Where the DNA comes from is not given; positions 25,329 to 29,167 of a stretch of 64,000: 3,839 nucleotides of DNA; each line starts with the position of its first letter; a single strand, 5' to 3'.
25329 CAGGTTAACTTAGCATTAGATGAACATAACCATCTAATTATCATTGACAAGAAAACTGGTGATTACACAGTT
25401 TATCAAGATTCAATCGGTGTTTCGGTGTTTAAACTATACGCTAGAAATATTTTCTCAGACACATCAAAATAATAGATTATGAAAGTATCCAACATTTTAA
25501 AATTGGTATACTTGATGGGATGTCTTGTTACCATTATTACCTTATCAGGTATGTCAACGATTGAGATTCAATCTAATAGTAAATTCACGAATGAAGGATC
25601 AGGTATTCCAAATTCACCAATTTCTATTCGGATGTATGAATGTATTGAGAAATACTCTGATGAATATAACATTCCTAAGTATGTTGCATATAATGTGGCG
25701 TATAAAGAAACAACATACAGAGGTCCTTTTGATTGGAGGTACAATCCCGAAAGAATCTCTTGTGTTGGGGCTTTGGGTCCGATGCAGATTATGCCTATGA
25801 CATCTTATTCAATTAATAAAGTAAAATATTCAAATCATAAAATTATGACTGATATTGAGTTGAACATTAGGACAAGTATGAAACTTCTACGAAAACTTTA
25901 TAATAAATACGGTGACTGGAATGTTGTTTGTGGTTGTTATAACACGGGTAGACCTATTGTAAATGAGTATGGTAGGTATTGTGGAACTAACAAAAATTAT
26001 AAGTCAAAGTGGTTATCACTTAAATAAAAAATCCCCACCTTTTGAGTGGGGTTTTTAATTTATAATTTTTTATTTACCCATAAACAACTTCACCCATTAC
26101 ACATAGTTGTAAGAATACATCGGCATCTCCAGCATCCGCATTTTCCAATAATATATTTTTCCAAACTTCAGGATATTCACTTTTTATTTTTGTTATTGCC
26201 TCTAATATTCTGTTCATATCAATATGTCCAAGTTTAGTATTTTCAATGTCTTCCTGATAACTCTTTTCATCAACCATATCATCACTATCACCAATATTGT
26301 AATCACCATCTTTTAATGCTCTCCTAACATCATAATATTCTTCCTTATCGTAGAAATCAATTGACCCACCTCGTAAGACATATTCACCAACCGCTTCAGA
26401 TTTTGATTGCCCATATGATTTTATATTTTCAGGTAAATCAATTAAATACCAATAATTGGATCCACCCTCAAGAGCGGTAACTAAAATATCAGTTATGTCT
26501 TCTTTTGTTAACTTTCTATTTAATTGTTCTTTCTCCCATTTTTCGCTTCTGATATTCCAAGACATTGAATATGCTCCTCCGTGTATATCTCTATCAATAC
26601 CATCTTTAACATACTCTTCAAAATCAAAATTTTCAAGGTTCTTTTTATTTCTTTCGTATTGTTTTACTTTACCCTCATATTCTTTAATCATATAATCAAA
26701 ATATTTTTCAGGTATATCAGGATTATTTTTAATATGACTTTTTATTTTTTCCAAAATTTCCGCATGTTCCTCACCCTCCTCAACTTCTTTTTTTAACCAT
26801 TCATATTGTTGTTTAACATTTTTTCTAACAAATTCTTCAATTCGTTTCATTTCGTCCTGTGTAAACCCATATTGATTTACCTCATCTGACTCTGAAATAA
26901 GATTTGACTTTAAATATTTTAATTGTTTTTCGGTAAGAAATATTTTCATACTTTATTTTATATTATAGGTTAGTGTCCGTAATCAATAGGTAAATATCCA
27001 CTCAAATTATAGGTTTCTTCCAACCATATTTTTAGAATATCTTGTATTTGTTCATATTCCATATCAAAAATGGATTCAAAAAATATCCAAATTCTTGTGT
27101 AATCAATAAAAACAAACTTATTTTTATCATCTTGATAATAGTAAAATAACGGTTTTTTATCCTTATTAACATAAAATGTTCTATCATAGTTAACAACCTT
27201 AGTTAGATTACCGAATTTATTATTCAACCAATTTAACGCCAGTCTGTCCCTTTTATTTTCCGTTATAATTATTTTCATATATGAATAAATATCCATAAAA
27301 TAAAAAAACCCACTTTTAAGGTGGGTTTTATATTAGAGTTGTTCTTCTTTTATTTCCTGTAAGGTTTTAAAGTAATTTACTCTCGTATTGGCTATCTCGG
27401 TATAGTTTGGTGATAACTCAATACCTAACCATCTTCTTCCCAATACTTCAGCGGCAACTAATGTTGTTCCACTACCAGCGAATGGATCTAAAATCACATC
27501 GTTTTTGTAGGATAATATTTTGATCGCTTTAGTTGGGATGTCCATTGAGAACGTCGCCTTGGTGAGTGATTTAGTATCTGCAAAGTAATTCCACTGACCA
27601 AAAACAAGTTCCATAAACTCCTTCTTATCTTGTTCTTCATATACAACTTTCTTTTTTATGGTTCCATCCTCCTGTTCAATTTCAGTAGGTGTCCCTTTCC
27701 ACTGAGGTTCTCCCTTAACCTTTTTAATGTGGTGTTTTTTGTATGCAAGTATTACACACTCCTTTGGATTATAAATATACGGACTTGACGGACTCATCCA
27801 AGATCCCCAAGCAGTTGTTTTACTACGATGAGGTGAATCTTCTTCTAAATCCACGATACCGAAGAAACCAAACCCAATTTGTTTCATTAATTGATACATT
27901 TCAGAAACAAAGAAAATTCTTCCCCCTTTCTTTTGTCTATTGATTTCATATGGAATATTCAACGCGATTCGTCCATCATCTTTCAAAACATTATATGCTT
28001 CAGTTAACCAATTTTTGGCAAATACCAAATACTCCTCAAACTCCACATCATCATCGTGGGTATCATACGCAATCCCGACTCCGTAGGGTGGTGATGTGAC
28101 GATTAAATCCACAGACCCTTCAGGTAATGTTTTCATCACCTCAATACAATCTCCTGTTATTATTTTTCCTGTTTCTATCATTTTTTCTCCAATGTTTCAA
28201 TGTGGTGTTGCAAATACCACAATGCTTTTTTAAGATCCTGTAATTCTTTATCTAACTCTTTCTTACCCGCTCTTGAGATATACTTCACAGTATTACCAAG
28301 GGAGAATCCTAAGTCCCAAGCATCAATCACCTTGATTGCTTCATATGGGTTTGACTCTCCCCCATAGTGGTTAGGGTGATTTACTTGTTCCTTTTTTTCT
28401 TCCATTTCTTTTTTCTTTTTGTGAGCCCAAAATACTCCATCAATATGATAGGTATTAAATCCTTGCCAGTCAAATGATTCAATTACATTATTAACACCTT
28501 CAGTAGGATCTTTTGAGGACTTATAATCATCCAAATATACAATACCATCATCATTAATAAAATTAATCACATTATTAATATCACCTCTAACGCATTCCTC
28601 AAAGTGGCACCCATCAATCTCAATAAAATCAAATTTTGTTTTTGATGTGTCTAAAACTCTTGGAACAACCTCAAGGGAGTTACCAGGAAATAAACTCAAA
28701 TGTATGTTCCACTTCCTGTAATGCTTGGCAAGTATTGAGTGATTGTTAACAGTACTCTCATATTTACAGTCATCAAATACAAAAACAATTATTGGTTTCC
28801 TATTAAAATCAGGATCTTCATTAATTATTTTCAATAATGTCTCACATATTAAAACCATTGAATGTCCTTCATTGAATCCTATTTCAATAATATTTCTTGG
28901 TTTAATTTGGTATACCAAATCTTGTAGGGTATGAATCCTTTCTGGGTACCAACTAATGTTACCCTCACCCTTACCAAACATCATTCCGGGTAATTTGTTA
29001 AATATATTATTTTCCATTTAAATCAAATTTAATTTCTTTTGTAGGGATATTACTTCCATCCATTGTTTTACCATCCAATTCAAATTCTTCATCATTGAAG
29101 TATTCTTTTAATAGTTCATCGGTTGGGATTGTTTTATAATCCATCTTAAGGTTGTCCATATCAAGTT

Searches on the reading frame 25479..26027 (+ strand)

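Call 22: search_protein_families(library=pfam, proteins=[window:25479-26027:+], max_evalue=0.01)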
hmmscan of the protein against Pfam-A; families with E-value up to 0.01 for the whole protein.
window:25479-26027:+ (182 aa): 1 family
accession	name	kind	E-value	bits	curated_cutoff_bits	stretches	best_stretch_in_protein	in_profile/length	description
PF01464.25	SLT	-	8.4e-16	58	21.3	1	54-174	1-114/117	Transglycosylase SLT domain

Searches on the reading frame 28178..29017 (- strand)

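Call 23: search_protein_families(library=pfam, proteins=[window:28178-29017:-], max_evalue=0.01)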
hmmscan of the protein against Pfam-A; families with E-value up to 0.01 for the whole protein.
window:28178-29017:- (279 aa): 3 families
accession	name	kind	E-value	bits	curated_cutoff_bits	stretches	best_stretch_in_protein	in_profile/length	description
PF11753.13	DUF3310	-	3e-13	50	24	1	212-270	1-60/60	Protein of unknwon function (DUF3310)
PF13578.12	Methyltransf_24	-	1.5e-09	39.1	26.3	1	44-165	1-105/105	Methyltransferase domain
PF04989.18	RMNT_CmcI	-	6.3e-05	23.2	23.2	1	21-73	14-58/206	Rhamnosyl O-methyltransferase/CmcI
